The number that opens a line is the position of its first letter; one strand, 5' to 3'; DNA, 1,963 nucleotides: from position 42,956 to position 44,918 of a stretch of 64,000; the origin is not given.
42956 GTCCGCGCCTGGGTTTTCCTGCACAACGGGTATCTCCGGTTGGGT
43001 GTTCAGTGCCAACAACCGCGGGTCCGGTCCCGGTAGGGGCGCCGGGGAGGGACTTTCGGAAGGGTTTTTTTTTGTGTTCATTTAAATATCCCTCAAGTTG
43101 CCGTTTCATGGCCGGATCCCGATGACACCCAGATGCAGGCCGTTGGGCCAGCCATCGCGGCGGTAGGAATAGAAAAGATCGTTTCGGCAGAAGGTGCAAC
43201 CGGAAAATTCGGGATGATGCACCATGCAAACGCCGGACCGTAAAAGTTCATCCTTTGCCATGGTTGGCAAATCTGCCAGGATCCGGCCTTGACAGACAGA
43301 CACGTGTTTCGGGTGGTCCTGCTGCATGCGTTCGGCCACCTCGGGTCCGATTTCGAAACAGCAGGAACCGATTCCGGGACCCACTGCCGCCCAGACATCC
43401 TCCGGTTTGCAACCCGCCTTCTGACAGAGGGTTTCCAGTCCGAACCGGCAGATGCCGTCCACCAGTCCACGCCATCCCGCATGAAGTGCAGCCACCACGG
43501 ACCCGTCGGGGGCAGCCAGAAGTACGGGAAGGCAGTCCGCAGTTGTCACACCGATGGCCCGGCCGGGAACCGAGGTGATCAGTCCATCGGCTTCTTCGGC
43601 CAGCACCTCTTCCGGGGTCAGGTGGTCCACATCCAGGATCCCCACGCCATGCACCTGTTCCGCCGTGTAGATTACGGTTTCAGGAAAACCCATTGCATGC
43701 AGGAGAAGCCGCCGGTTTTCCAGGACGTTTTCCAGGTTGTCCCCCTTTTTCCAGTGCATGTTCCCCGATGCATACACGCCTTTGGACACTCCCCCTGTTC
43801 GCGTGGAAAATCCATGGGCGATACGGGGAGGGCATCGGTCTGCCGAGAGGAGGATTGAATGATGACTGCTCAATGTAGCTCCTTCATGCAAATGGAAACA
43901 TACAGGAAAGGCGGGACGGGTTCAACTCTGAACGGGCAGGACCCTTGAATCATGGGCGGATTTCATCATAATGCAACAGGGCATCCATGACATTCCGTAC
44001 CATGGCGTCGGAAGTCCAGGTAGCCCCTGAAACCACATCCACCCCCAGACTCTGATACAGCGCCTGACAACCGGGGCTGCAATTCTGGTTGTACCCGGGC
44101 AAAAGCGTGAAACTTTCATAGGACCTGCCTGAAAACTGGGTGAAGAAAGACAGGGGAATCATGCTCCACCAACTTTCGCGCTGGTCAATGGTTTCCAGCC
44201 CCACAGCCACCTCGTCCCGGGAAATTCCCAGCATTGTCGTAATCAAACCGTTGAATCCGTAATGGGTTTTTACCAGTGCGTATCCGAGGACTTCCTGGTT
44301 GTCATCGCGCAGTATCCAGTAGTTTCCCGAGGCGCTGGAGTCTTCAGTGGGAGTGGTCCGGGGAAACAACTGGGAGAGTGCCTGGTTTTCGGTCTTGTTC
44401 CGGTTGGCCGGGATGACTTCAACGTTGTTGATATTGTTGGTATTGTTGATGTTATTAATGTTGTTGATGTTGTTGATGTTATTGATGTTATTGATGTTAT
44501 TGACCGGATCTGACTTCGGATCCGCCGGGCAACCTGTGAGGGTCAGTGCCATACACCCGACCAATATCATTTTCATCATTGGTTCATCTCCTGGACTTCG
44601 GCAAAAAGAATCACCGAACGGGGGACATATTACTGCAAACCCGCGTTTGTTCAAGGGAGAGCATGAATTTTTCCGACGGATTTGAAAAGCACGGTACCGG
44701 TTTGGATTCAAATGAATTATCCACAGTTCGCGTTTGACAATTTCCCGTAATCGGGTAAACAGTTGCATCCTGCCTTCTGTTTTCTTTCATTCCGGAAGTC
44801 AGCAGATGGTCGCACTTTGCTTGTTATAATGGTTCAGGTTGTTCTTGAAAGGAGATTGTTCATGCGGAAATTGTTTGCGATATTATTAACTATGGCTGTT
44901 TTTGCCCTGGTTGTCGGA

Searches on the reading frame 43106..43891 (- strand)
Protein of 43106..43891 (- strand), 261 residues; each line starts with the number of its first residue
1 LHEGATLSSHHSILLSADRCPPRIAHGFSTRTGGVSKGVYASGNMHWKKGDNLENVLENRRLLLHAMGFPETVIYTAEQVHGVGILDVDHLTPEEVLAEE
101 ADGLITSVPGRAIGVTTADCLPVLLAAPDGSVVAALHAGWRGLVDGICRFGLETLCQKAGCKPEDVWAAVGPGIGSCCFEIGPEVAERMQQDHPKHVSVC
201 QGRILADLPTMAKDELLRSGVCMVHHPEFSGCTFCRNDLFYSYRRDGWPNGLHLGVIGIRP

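Call 42: search_protein_families(library=pfam, proteins=[window:43106-43891:-], max_evalue=0.00001)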
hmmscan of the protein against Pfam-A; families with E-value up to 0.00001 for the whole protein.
window:43106-43891:- (261 aa): 1 family
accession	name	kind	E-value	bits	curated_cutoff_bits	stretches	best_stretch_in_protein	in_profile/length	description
PF02578.20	Cu-oxidase_4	-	1.4e-67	228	22.9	1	29-257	1-237/238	Multi-copper polyphenol oxidoreductase laccase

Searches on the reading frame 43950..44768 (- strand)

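Call 42: search_protein_families(library=pfam, proteins=[window:43950-44768:-], max_evalue=0.00001)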
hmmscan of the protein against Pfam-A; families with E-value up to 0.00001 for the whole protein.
window:43950-44768:- (272 aa): 1 family
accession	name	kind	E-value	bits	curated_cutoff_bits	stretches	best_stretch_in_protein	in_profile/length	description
PF04205.19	FMN_bind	-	1.9e-06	28.8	22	0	171-264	1-76/77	FMN-binding domain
